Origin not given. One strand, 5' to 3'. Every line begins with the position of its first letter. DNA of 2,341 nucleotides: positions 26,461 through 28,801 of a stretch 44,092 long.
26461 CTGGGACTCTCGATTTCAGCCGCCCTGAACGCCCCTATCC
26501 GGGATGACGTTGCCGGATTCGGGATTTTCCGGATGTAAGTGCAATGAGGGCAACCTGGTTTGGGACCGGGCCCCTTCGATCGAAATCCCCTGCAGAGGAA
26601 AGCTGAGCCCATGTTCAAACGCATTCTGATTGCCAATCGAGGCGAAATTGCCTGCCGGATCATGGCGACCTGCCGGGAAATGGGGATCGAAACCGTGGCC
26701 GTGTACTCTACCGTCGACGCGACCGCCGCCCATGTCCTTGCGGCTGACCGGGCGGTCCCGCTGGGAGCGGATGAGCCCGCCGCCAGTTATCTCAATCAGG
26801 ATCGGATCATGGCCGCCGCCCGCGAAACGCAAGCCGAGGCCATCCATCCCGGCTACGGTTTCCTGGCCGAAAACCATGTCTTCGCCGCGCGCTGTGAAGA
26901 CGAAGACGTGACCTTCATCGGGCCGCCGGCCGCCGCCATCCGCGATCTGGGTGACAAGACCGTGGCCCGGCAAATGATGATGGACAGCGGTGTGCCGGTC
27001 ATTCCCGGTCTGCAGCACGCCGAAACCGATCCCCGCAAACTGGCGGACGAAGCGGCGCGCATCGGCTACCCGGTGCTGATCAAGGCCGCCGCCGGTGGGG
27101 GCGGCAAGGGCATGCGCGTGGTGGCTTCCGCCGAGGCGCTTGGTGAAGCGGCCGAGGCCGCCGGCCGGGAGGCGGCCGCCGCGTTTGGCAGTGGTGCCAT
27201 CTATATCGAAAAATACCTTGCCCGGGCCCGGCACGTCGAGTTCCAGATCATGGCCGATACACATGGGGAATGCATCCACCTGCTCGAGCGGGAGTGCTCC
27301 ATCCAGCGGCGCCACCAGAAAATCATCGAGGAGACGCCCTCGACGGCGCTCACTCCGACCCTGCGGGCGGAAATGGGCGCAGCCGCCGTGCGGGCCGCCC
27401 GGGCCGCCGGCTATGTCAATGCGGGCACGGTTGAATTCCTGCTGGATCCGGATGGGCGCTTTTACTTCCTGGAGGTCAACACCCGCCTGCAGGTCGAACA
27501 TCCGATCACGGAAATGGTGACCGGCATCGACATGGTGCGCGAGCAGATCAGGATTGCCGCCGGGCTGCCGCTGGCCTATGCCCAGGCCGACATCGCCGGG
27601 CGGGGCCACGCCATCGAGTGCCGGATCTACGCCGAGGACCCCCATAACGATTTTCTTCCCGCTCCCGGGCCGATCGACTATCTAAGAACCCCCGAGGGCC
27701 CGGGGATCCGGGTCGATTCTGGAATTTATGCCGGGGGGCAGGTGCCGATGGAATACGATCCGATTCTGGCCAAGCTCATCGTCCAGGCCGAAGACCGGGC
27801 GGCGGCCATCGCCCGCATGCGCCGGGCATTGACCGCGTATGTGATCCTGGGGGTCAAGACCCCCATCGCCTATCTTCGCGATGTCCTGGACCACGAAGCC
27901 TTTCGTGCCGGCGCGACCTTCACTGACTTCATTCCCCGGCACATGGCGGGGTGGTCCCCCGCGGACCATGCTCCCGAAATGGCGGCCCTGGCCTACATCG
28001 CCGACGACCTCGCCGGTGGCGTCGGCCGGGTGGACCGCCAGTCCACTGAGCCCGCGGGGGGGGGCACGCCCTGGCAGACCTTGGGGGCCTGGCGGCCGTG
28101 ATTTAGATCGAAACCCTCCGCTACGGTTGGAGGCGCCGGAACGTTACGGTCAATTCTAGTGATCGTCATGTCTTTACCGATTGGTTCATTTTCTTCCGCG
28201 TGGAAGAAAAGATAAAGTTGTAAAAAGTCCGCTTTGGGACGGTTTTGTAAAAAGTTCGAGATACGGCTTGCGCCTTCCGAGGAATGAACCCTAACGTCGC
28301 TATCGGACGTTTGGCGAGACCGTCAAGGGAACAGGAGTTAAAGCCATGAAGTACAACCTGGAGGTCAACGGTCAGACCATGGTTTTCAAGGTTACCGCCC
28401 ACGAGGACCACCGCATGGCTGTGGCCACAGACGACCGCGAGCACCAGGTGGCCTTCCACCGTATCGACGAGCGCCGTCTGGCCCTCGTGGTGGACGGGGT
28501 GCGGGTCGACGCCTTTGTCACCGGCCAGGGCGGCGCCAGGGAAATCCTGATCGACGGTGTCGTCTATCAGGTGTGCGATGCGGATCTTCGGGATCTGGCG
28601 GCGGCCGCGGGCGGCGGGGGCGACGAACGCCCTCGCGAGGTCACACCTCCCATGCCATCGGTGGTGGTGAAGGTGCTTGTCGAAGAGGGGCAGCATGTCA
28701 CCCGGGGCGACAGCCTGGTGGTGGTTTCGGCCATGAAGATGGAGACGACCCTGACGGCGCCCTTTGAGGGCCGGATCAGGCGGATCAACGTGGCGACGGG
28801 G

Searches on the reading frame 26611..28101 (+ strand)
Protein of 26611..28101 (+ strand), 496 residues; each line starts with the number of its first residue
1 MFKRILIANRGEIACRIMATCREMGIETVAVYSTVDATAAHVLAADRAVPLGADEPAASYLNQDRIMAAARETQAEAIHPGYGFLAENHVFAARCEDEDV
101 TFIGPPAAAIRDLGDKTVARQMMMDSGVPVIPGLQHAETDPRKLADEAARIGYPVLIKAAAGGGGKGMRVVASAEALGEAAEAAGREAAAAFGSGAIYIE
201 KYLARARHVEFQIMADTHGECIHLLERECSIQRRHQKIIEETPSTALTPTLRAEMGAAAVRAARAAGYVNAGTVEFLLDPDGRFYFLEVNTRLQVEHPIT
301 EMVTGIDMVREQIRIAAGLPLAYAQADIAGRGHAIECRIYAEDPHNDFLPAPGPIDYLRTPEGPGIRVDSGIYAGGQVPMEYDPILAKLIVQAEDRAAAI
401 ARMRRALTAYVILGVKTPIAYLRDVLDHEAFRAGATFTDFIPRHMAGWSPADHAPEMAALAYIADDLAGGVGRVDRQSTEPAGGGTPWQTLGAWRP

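Call 7: search_solved_structures(query=window:26611-28098:+, max_evalue=1e-20)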
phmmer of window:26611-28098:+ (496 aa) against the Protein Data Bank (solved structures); distinct sequences matched with E-value up to 1e-20: 76 (the best 60 are shown).
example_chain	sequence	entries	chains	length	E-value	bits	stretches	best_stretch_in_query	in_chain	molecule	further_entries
9eb7_A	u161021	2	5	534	1.1e-152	512.6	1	2-468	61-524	Biotin carboxylase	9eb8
8hz4_A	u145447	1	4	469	4.8e-150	503.8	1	1-451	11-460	Biotin carboxylase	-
3u9s_A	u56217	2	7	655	8.6e-149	499.7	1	3-456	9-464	Methylcrotonyl-CoA carboxylase, alpha-subunit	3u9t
8hz5_A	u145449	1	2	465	1.8e-147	495.4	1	1-449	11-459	Biotin carboxylase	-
8j4z_E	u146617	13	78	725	1.8e-144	485.5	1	4-445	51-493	Methylcrotonoyl-CoA carboxylase subunit alpha, mitochondrial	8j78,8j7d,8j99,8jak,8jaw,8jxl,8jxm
9tps_G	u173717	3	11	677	2.9e-142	478.2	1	1-475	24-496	Biotin carboxylase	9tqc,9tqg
4mv1_A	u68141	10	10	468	1e-141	476.4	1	1-443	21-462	Biotin carboxylase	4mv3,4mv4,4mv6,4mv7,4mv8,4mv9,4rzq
9yx0_D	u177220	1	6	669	6.7e-138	463.8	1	2-463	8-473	biotin carboxylase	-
9zvm_C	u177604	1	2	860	7.8e-138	463.6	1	4-446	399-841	Maltodextrin-binding protein,Biotin carboxylase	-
7kct_A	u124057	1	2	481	1.3e-137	462.8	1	1-467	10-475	2-oxoglutarate carboxylase small subunit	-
7kbl_A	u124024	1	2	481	1.3e-137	462.8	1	1-467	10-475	2-oxoglutarate carboxylase small subunit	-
7kc7_A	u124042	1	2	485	1.9e-137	462.3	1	1-467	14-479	2-oxoglutarate carboxylase small subunit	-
9wkr_A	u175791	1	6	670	6.7e-136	457.2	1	2-441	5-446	Propionyl-CoA carboxylase alpha chain, mitochondrial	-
8zuy_A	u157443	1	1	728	8.5e-136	456.9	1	2-441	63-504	Propionyl-CoA carboxylase alpha chain, mitochondrial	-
7ybu_A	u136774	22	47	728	8.6e-136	456.9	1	2-441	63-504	Propionyl-CoA carboxylase alpha chain, mitochondrial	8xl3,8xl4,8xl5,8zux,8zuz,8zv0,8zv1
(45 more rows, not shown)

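Call 9: search_protein_families(library=pfam, proteins=[window:26611-28101:+])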
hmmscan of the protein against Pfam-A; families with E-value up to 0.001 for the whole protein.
window:26611-28101:+ (496 aa): 5 families
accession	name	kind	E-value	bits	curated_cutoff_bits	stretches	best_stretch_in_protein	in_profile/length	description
PF02786.22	CPSase_L_D2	-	3.3e-75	252.7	19.8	1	115-322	1-209/211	Carbamoyl-phosphate synthase L chain, ATP binding domain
PF00289.28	Biotin_carb_N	-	1e-45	155.2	25.5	1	1-110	1-110/110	Biotin carboxylase, N-terminal domain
PF02785.25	Biotin_carb_C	-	5.4e-39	133.1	32.4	1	336-442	1-107/108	Biotin carboxylase C-terminal domain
PF07478.18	Dala_Dala_lig_C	-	1.6e-10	41.3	24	1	142-291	26-174/204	D-ala D-ala ligase C-terminus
PF02222.28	ATP-grasp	-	6.3e-07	29.7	27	1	135-292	14-162/179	ATP-grasp domain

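Call 11: find_homologous_proteins(query=window:26611-28098:+, max_evalue=1e-50)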
Query window:26611-28098:+ (496 aa): 8000 proteins with E <= 1e-50 among 8000 candidates; the best 120 are listed.
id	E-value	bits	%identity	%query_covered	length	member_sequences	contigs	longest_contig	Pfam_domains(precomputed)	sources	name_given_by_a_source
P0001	0.0e+0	1089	99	100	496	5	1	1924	PF02786.23,PF00289.29,PF02222.28,PF07478.19,PF02785.26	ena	-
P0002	3.4e-291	984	91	100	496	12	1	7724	PF02786.23,PF00289.29,PF02222.28,PF07478.19,PF02785.26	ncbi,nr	ncbi:MAG: acetyl-CoA carboxylase biotin carboxylase subunit [Desulfobacterales bacterium]|nr:acetyl-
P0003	2.6e-276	935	87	100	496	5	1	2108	PF02786.23,PF00289.29,PF02222.28,PF07478.19,PF02785.26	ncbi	-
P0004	1.3e-270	916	85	100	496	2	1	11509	PF02786.23,PF00289.29,PF02222.28,PF07478.19,PF02785.26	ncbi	-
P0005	8.1e-269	910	85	100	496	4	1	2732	PF02786.23,PF00289.29,PF02222.28,PF07478.19,PF02785.26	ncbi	-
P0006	1.0e-268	910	84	100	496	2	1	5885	PF02786.23,PF00289.29,PF02222.28,PF07478.19,PF02785.26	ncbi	-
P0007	1.6e-267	906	84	100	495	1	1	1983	PF02786.23,PF00289.29,PF02222.28,PF07478.19,PF02785.26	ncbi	-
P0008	5.0e-264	895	82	100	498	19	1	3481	PF02786.23,PF00289.29,PF02222.28,PF07478.19,PF02785.26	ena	-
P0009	1.4e-262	890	83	100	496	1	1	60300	PF02786.23,PF00289.29,PF02222.28,PF07478.19,PF02785.26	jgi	jgi:acetyl-CoA carboxylase biotin carboxylase subunit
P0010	6.9e-261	884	81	100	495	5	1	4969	PF02786.23,PF00289.29,PF02222.28,PF07478.19,PF02785.26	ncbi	-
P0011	4.4e-257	872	80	100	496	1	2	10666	PF02786.23,PF00289.29,PF02222.28,PF07478.19,PF02785.26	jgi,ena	-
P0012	6.6e-257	871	80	100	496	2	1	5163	PF02786.23,PF00289.29,PF02222.28,PF07478.19,PF02785.26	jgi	jgi:acetyl-CoA carboxylase biotin carboxylase subunit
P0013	1.7e-255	866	79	100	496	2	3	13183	PF02786.23,PF00289.29,PF02222.28,PF07478.19,PF02785.26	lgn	-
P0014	3.2e-253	859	79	100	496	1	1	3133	PF02786.23,PF00289.29,PF02222.28,PF07478.19,PF02785.26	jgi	jgi:acetyl-CoA carboxylase biotin carboxylase subunit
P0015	3.6e-252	856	79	100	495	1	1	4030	PF02786.23,PF00289.29,PF02222.28,PF07478.19,PF02785.26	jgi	-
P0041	8.1e-215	732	68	100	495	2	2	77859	PF02786.23,PF00289.29,PF02222.28,PF07478.19,PF02785.26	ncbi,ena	ncbi:MAG: acetyl-CoA carboxylase biotin carboxylase subunit [Smithella sp.]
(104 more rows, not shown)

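Call 12: find_encoding_contigs(protein=P0002, flank=6000, max_places=2)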
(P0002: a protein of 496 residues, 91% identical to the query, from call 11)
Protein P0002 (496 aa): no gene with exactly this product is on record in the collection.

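Call 13: find_encoding_contigs(protein=P0009, flank=6000, max_places=2)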
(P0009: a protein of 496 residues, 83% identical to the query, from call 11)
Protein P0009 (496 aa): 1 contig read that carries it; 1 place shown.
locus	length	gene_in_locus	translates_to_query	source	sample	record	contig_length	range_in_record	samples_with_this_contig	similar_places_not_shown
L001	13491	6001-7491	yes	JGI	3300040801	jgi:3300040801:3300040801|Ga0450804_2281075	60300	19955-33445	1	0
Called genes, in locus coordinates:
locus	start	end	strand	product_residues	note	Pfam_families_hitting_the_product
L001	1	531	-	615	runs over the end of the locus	PF02771:Acyl-CoA_dh_N (weak), PF08028:Acyl-CoA_dh_2 (faint), PF02770:Acyl-CoA_dh_M, PF00441:Acyl-CoA_dh_1, PF22924:ACOX_C_alpha1 (weak), PF12806:Acyl-CoA_dh_C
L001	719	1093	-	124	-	-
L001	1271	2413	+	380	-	PF02771:Acyl-CoA_dh_N, PF02770:Acyl-CoA_dh_M, PF00441:Acyl-CoA_dh_1, PF08028:Acyl-CoA_dh_2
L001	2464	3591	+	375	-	PF02771:Acyl-CoA_dh_N, PF02770:Acyl-CoA_dh_M, PF00441:Acyl-CoA_dh_1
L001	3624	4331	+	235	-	PF00440:TetR_N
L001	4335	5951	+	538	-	PF01039:Carboxyl_trans, PF03255:ACCA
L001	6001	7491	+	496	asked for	PF00289:Biotin_carb_N, PF02222:ATP-grasp (weak), PF02786:CPSase_L_D2, PF07478:Dala_Dala_lig_C, PF02785:Biotin_carb_C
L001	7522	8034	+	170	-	PF25917:BSH_RND (weak), PF25973:BSH_CzcB (faint), PF00364:Biotin_lipoyl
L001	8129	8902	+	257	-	PF00378:ECH_1, PF16113:ECH_2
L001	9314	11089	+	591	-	PF07287:AtuA, PF23544:AtuA_ferredoxin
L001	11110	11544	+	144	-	PF01575:MaoC_dehydratas, PF13452:FAS1_DH_region (weak)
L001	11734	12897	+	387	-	PF02771:Acyl-CoA_dh_N, PF02770:Acyl-CoA_dh_M, PF00441:Acyl-CoA_dh_1, PF08028:Acyl-CoA_dh_2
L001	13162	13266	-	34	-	-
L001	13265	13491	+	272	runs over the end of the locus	PF00656:Peptidase_C14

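Call 14: find_encoding_contigs(protein=P0004, flank=6000, max_places=2)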
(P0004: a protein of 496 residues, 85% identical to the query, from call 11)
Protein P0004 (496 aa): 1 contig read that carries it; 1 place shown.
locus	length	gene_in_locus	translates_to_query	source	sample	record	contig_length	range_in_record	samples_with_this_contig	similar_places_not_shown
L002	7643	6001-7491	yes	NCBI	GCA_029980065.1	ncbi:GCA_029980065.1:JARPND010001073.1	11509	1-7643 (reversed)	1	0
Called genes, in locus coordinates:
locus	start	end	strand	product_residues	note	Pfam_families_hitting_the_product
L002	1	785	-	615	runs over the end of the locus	PF02771:Acyl-CoA_dh_N, PF08028:Acyl-CoA_dh_2 (faint), PF02770:Acyl-CoA_dh_M, PF00441:Acyl-CoA_dh_1, PF22924:ACOX_C_alpha1 (weak), PF12806:Acyl-CoA_dh_C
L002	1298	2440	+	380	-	PF02771:Acyl-CoA_dh_N, PF02770:Acyl-CoA_dh_M, PF00441:Acyl-CoA_dh_1, PF08028:Acyl-CoA_dh_2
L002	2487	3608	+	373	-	PF02771:Acyl-CoA_dh_N (weak), PF02770:Acyl-CoA_dh_M, PF00441:Acyl-CoA_dh_1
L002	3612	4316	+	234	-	PF00440:TetR_N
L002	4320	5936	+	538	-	PF01039:Carboxyl_trans, PF03255:ACCA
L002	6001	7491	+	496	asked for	PF00289:Biotin_carb_N, PF02222:ATP-grasp (weak), PF02786:CPSase_L_D2, PF07478:Dala_Dala_lig_C, PF02785:Biotin_carb_C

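Call 17: find_encoding_contigs(protein=P0001, flank=6000, max_places=3)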
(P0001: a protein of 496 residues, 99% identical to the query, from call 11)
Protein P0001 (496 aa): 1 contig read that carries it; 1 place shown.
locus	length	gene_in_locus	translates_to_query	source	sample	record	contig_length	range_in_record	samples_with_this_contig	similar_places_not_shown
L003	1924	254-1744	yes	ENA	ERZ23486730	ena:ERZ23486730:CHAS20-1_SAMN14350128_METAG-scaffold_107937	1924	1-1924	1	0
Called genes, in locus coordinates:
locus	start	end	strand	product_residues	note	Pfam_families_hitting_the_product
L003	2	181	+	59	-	?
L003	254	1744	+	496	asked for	PF00289:Biotin_carb_N, PF02222:ATP-grasp (weak), PF02786:CPSase_L_D2, PF07478:Dala_Dala_lig_C, PF02785:Biotin_carb_C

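Call 18: find_encoding_contigs(protein=P0006, flank=6000, max_places=2)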
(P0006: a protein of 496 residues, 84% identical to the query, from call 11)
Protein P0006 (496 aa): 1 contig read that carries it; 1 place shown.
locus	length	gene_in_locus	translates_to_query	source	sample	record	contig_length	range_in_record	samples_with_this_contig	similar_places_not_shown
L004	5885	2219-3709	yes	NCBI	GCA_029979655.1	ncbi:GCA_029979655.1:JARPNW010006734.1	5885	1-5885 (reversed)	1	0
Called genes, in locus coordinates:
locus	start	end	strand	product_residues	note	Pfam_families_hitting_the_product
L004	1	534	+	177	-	?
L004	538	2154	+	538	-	PF01039:Carboxyl_trans, PF03255:ACCA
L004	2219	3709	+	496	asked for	PF00289:Biotin_carb_N, PF02222:ATP-grasp, PF02786:CPSase_L_D2, PF07478:Dala_Dala_lig_C, PF02785:Biotin_carb_C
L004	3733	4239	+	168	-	PF25917:BSH_RND (weak), PF25973:BSH_CzcB (faint), PF00364:Biotin_lipoyl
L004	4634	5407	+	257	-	PF00378:ECH_1, PF16113:ECH_2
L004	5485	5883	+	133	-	?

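Call 19: find_encoding_contigs(protein=P0041, flank=6000, max_places=2)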
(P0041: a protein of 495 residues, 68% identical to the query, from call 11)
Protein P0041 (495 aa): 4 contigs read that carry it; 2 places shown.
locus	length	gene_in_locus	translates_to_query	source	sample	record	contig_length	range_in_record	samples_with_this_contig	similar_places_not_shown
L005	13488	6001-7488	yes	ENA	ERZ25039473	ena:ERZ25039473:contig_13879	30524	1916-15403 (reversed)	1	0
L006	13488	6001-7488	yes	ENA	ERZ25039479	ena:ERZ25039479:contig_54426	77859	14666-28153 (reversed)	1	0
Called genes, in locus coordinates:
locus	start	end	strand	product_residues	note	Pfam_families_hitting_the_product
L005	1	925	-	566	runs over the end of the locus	PF00501:AMP-binding, PF13193:AMP-binding_C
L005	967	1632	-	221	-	PF00440:TetR_N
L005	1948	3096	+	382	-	PF02771:Acyl-CoA_dh_N, PF02770:Acyl-CoA_dh_M, PF00441:Acyl-CoA_dh_1, PF08028:Acyl-CoA_dh_2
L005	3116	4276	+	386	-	PF02771:Acyl-CoA_dh_N, PF02770:Acyl-CoA_dh_M, PF00441:Acyl-CoA_dh_1, PF08028:Acyl-CoA_dh_2 (weak)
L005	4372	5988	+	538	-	PF01039:Carboxyl_trans, PF03255:ACCA (weak)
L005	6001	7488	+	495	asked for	PF00289:Biotin_carb_N, PF02222:ATP-grasp (weak), PF02786:CPSase_L_D2, PF07478:Dala_Dala_lig_C, PF02785:Biotin_carb_C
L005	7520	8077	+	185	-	PF25917:BSH_RND (weak), PF00364:Biotin_lipoyl, PF25919:BSH_CusB (weak), PF25997:BSH_YhbJ (weak)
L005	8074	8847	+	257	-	PF00378:ECH_1, PF16113:ECH_2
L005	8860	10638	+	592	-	PF07287:AtuA, PF23544:AtuA_ferredoxin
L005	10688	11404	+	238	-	PF00378:ECH_1, PF16113:ECH_2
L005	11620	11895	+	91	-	PF11746:DUF3303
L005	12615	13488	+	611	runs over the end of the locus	PF02518:HATPase_c, PF13589:HATPase_c_3, PF01119:DNA_mis_repair, PF08676:MutL_C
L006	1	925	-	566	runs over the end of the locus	PF00501:AMP-binding, PF13193:AMP-binding_C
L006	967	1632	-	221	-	PF00440:TetR_N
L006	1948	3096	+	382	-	PF02771:Acyl-CoA_dh_N, PF02770:Acyl-CoA_dh_M, PF00441:Acyl-CoA_dh_1, PF08028:Acyl-CoA_dh_2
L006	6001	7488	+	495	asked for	PF00289:Biotin_carb_N, PF02222:ATP-grasp (weak), PF02786:CPSase_L_D2, PF07478:Dala_Dala_lig_C, PF02785:Biotin_carb_C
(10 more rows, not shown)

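Call 48: search_protein_families(library=ncbifam, proteins=[window:26611-28101:+], max_evalue=0.00001)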
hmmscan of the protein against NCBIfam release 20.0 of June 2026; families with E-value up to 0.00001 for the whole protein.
window:26611-28101:+ (496 aa): 26 families (the best 25 are shown)
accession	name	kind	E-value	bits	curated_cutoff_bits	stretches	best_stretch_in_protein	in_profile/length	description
NF006406.0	PRK08654.1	equivalog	5.8e-192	638.6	739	1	1-444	1-443/499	acetyl-CoA carboxylase biotin carboxylase subunit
NF006367.0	PRK08591.1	subfamily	1.4e-186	620.7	597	1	1-446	1-446/451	acetyl-CoA carboxylase biotin carboxylase subunit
TIGR00514.1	accC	equivalog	2.1e-181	603.7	626.5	1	1-444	1-444/449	acetyl-CoA carboxylase biotin carboxylase subunit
NF009554.0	PRK12999.1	equivalog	1.5e-177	592.6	965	1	1-470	4-482/1147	pyruvate carboxylase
NF004085.0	PRK05586.1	equivalog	2.2e-175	583.9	723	1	1-445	1-445/448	acetyl-CoA carboxylase biotin carboxylase subunit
NF005525.0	PRK07178.1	equivalog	1.1e-162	541.9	768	1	1-446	1-444/471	acetyl-CoA carboxylase biotin carboxylase subunit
NF009471.0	PRK12833.1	equivalog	2.2e-161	537.5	686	1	3-454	6-457/467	acetyl-CoA carboxylase biotin carboxylase subunit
TIGR01235.1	pyruv_carbox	equivalog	1.2e-155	519.8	1114.45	1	4-470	1-478/1143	pyruvate carboxylase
TIGR02712.1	urea_carbox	equivalog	7.4e-155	517.4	1303.85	1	2-441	1-439/1201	urea carboxylase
NF006287.0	PRK08463.1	equivalog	5.1e-152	507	775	1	1-447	1-447/479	acetyl-CoA carboxylase subunit A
NF006286.0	PRK08462.1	equivalog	3.1e-150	500.9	740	1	2-444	4-444/445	acetyl-CoA carboxylase biotin carboxylase subunit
TIGR01369.1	CPSaseII_lrg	equivalog_domain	5.7e-15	54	1027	1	98-334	110-343/1052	carbamoyl-phosphate synthase (glutamine-hydrolyzing) large subunit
TIGR01205.1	D_ala_D_alaTIGR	subfamily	1.3e-12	47.4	245.65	1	99-291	90-285/318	D-alanine--D-alanine ligase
NF003671.0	PRK05294.1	equivalog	1.6e-12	45.9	599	1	96-333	109-344/1058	carbamoyl-phosphate synthase large subunit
TIGR01142.1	purT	equivalog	1.3e-11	44.1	502.15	1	4-338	1-317/380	phosphoribosylglycinamide formyltransferase 2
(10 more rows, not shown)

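Call 58: search_protein_representatives(protein=window:26611-28098:+)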
Query: 496 residues. Proteins with E-value up to 0.001 (for the whole library): 53760; up to 1e-10: 31916; up to 1e-30: 11095. The best 150 are listed.
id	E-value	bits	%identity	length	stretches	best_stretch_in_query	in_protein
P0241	6.0e-165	566.2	54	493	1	1-495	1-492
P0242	4.6e-162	556.7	55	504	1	1-492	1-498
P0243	3.6e-157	540.6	58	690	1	2-468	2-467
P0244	2.7e-155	534.4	57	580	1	2-457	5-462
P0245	5.1e-155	533.5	54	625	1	2-464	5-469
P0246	2.1e-153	528.1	58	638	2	4-333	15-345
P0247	7.5e-153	526.4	55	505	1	1-447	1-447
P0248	1.1e-152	525.8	55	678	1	1-488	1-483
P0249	9.3e-152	522.7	54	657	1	1-444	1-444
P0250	1.2e-151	522.4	53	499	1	1-496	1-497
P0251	1.4e-151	522.2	55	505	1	4-478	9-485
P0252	1.9e-151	521.7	55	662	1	1-461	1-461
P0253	1.2e-150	519.1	52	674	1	1-495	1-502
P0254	6.9e-150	516.6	54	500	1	1-458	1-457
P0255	8.7e-150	516.2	51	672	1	1-495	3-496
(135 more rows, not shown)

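Call 76: predict_structure(alignment_id=A4)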
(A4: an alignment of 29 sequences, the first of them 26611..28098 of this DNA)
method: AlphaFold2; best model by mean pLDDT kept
length: 496 residues; sequences in the alignment: 29
mean_pLDDT: 84.5   pTM: 0.85
mean pLDDT of the five models: 84.5, 81.8, 75.2, 69.4, 65.9
residues with pLDDT >= 90: 269; 70-90: 135; 50-70: 71; < 50: 21
segments of 3 or more residues with pLDDT < 50: 471-484, 492-496
pLDDT, mean of each block of 10 residues (from residue 1): 94 88 97 83 93 75 93 96 83 96 95 88 94 89 93 92 74 94 90 86 93 94 93 84 93 97 95 94 92 77 90 96 90 90 65 71 87 60 73 96 92 68 92 94 85 61 61 40 50 40
secondary structure, 60 per line:
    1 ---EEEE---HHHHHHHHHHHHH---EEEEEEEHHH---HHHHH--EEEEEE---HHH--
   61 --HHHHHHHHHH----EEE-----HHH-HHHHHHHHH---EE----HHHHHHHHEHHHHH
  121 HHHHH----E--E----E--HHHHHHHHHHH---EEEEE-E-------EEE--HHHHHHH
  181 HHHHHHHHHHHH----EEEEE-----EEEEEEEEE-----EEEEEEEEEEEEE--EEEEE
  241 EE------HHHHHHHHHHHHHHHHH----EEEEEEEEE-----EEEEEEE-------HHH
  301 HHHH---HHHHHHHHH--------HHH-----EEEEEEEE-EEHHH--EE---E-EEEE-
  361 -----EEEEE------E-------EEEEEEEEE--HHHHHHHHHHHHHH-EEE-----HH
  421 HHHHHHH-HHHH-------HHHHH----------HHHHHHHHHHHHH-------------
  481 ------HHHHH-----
elements in order: E4-7 H11-23 E27-33 H40-44 E47-52 H63-72 E77-79 H89-97 H107-114 H116-125 H141-151 E155-159 E169-171 H174-192 E197-201 E207-215 E221-233 E236-242 H249-265 E270-278 E284-290 H298-304 H308-316 E333-340 E356-359 E366-370 E385-393 H396-409 E411-413 H419-427 H429-432 H440-444 H455-467 H487-491

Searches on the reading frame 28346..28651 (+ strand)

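Call 28: search_protein_families(library=pfam, max_evalue=10, proteins=[window:28346-28651:+])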
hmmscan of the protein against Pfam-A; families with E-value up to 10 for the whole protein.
seq(102 aa): 1 family
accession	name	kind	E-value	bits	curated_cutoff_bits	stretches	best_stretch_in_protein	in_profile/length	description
PF21139.3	BT_MCC_alpha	-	0.0039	18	31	1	3-71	42-108/118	Methylcrotonyl-CoA carboxylase, alpha-subunit, BT domain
